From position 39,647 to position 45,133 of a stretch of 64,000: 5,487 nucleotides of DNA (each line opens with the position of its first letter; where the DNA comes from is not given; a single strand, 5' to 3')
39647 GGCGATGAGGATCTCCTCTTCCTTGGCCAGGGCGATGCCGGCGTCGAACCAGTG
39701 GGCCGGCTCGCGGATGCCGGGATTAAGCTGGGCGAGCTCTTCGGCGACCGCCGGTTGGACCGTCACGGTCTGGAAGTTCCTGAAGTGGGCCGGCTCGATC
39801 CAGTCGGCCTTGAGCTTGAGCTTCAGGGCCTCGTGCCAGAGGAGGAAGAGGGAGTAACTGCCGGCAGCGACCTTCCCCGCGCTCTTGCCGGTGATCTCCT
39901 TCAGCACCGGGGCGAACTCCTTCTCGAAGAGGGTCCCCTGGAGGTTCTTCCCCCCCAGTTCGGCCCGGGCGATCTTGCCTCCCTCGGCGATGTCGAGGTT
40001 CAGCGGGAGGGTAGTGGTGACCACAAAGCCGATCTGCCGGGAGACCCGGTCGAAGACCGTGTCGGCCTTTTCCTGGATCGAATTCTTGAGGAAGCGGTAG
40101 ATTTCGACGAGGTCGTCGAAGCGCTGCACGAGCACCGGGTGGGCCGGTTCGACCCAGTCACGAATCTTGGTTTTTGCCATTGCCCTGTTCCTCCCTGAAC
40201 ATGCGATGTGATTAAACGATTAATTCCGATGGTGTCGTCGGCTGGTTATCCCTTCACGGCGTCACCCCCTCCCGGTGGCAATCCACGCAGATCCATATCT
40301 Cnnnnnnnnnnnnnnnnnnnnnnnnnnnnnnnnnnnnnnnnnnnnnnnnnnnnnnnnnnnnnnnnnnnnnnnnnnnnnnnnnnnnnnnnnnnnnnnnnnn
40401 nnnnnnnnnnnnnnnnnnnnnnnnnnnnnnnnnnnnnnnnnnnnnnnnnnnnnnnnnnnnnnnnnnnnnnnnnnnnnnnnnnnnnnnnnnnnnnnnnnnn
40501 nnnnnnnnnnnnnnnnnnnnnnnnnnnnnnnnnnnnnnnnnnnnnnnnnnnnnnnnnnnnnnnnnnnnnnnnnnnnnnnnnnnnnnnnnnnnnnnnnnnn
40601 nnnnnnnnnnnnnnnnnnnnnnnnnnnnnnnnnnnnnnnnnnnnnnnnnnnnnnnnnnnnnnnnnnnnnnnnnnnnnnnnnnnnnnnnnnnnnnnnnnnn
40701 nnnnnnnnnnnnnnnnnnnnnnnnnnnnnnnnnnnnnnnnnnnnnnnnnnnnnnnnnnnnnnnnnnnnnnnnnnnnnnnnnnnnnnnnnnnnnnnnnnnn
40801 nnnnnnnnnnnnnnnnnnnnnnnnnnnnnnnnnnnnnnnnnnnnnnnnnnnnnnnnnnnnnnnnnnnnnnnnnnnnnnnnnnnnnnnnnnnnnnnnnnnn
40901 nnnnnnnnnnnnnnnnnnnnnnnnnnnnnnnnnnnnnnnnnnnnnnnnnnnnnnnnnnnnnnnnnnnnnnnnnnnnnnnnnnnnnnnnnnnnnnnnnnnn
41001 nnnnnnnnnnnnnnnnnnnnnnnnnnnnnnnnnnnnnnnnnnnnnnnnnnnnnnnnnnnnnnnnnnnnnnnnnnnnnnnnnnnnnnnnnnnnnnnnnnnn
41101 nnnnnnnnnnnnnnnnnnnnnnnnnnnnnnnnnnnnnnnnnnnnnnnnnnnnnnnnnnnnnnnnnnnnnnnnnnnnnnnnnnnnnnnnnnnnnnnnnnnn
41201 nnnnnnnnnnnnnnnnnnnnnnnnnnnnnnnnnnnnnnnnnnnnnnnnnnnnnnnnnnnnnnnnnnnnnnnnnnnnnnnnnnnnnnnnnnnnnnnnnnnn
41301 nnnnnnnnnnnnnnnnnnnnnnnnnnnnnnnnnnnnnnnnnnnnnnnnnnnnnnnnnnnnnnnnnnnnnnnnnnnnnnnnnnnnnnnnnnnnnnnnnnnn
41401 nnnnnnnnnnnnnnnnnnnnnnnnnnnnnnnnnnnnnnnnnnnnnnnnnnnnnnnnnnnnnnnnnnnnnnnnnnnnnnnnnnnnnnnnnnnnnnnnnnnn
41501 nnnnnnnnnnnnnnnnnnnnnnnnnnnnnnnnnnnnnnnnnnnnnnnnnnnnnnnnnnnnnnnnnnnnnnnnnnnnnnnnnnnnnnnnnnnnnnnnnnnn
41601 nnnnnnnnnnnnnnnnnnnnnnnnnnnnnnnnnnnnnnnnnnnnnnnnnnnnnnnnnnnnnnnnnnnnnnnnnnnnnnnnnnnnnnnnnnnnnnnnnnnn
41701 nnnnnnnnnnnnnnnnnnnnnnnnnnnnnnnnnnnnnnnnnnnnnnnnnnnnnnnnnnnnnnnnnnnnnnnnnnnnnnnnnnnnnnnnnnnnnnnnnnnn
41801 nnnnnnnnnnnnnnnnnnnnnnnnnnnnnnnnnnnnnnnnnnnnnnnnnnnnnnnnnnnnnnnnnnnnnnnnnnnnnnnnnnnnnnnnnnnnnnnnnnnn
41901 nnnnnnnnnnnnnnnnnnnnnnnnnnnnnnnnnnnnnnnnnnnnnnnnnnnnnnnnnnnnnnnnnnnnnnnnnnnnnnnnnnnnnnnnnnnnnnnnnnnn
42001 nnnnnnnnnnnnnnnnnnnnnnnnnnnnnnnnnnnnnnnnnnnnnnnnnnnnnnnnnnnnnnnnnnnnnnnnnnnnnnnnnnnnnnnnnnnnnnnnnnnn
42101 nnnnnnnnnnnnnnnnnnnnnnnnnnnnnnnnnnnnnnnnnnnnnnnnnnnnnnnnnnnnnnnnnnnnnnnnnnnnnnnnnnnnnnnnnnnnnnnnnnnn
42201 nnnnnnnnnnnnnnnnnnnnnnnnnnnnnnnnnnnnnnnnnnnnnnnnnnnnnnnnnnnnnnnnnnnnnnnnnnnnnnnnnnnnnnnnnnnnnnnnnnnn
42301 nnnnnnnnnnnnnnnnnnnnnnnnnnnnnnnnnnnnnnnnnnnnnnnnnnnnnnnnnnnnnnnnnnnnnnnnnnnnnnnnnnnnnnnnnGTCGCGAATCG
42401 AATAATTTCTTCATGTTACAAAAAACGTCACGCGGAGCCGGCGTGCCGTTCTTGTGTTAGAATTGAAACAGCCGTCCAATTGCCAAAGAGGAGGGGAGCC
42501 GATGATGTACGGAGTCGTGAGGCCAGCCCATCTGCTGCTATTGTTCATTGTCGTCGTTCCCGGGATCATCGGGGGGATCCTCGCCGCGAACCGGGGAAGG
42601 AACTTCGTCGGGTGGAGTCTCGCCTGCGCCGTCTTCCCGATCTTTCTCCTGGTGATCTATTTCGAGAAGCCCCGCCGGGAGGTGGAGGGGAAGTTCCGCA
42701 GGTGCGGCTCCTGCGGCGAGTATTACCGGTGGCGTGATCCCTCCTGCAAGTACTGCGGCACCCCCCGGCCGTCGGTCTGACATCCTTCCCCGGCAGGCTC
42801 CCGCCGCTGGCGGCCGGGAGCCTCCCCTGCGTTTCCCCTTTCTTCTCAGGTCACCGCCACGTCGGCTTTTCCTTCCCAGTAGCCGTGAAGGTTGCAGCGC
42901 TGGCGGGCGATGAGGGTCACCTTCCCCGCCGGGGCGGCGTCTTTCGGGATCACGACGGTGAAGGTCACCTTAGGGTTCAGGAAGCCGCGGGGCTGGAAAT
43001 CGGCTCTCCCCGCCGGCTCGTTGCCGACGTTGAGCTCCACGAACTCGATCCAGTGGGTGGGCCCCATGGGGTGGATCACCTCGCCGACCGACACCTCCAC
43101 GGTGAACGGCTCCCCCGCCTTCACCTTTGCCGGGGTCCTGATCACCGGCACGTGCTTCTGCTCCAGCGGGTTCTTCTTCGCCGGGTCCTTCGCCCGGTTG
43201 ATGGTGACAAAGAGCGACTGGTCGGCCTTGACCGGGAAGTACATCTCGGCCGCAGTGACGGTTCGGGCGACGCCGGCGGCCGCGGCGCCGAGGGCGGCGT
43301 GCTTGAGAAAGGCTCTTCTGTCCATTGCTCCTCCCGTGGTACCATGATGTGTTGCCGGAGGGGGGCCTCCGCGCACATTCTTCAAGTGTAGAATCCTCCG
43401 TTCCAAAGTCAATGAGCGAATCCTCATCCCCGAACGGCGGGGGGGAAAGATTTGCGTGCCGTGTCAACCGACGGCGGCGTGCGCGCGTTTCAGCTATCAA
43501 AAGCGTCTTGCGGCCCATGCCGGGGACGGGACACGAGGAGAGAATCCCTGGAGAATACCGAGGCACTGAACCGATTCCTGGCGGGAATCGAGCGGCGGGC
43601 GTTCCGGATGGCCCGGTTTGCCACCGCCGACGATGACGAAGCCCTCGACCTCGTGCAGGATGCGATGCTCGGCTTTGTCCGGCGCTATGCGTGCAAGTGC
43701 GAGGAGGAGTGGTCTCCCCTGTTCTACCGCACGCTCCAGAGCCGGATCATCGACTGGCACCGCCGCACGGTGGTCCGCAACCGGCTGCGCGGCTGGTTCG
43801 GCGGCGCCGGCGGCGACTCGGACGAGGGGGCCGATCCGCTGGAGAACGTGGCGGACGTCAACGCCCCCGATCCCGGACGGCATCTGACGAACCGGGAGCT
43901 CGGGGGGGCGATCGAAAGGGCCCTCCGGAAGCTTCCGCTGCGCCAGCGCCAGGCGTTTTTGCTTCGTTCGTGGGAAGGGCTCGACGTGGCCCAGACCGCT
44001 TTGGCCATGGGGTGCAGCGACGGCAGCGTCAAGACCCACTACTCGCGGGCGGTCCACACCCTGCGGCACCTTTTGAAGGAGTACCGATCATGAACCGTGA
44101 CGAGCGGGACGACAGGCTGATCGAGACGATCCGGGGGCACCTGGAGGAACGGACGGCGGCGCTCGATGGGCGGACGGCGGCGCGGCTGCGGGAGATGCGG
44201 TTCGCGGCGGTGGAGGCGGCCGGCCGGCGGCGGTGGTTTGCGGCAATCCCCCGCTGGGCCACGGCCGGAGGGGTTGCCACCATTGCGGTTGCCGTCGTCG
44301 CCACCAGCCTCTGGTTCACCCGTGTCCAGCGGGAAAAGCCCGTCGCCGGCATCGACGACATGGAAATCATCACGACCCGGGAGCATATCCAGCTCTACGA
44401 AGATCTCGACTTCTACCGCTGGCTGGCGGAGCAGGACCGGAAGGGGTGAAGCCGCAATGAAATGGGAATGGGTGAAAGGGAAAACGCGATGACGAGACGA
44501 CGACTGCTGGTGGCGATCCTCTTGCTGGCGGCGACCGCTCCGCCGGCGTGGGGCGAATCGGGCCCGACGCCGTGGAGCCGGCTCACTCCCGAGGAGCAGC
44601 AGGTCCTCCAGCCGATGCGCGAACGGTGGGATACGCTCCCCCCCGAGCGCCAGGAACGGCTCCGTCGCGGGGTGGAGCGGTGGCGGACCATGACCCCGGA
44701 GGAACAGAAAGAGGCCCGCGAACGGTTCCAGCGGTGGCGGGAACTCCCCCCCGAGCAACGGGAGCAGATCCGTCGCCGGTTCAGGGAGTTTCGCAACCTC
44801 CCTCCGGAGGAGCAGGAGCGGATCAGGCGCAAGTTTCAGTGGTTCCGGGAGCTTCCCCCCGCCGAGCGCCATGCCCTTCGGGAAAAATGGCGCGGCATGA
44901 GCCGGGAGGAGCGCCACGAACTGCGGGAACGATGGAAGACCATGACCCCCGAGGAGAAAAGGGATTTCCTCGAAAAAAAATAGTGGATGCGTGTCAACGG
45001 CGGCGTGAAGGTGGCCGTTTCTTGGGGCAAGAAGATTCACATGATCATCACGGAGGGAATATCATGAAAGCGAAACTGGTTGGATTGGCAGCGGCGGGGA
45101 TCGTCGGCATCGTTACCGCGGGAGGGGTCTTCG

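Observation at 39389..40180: EPAH repeats are conserved at the nucleotide level and each precedes an acidic amphipathic helix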

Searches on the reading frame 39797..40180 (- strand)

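Call 61: search_protein_families(library=pfam, proteins=[window:39797-40180:-], max_evalue=10)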
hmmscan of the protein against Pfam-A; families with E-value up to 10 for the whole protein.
window:39797-40180:- (128 aa): 2 families
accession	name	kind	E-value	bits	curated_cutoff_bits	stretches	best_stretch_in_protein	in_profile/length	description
PF24102.1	FLAD1_M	-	0.097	12.9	27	1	80-109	7-36/78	FAD synthase, middle domain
PF09043.17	Lys-AminoMut_A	-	0.26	10.1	25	1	25-85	435-496/508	D-Lysine 5,6-aminomutase TIM-barrel domain of alpha subunit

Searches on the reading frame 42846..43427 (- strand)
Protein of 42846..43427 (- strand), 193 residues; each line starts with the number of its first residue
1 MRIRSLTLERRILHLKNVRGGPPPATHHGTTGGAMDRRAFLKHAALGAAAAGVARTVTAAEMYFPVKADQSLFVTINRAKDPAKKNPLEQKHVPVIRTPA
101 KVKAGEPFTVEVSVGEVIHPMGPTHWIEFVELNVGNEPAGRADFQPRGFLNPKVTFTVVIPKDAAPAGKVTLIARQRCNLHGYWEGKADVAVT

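Call 79: search_protein_families(library=pfam, proteins=[window:42846-43427:-], max_evalue=0.001)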
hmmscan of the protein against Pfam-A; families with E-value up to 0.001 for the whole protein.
window:42846-43427:- (193 aa): 1 family
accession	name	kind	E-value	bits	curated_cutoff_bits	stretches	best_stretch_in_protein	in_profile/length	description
PF01880.24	Desulfoferrodox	-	5.4e-29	101.1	22.2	1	87-186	4-97/98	Desulfoferrodoxin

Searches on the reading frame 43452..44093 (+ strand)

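Call 79: search_protein_families(library=pfam, proteins=[window:43452-44093:+], max_evalue=0.001)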
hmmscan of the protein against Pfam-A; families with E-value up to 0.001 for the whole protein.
window:43452-44093:+ (213 aa): 4 families
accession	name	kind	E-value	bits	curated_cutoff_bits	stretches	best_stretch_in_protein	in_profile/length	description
PF08281.18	Sigma70_r4_2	-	3.2e-16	59.1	25.7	1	153-201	3-51/54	Sigma-70, region 4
PF04545.22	Sigma70_r4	-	4.3e-08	33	24.1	1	157-206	1-50/50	Sigma-70, region 4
PF22233.2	PhyR_sigma-like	-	9.2e-06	25.8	27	1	158-201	1-44/50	Response regulator PhyR, sigma-like domain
PF04542.20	Sigma70_r2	-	0.00027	21.1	24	1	48-105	7-67/71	Sigma-70 region 2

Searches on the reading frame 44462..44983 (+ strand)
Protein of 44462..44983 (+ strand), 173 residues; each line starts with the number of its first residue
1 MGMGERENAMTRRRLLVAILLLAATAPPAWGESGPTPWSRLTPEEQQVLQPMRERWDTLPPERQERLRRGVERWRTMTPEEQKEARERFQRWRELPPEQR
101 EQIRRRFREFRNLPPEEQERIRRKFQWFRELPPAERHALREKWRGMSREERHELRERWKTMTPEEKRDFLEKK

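Call 79: search_protein_families(library=pfam, proteins=[window:44462-44983:+], max_evalue=0.001)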
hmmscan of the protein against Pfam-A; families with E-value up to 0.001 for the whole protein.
window:44462-44983:+ (173 aa): 3 families
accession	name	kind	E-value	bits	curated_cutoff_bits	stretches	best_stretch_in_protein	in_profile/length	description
PF11304.13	DUF3106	-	4.6e-35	120.7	24.3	1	38-141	1-104/104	Protein of unknown function (DUF3106)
PF13801.11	Metal_resist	-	2.2e-06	28.3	29.2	1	15-88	3-71/125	Heavy-metal resistance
PF17932.6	TetR_C_24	-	0.00052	20.7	26.4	1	64-112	5-53/114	Tetracyclin repressor-like, C-terminal domain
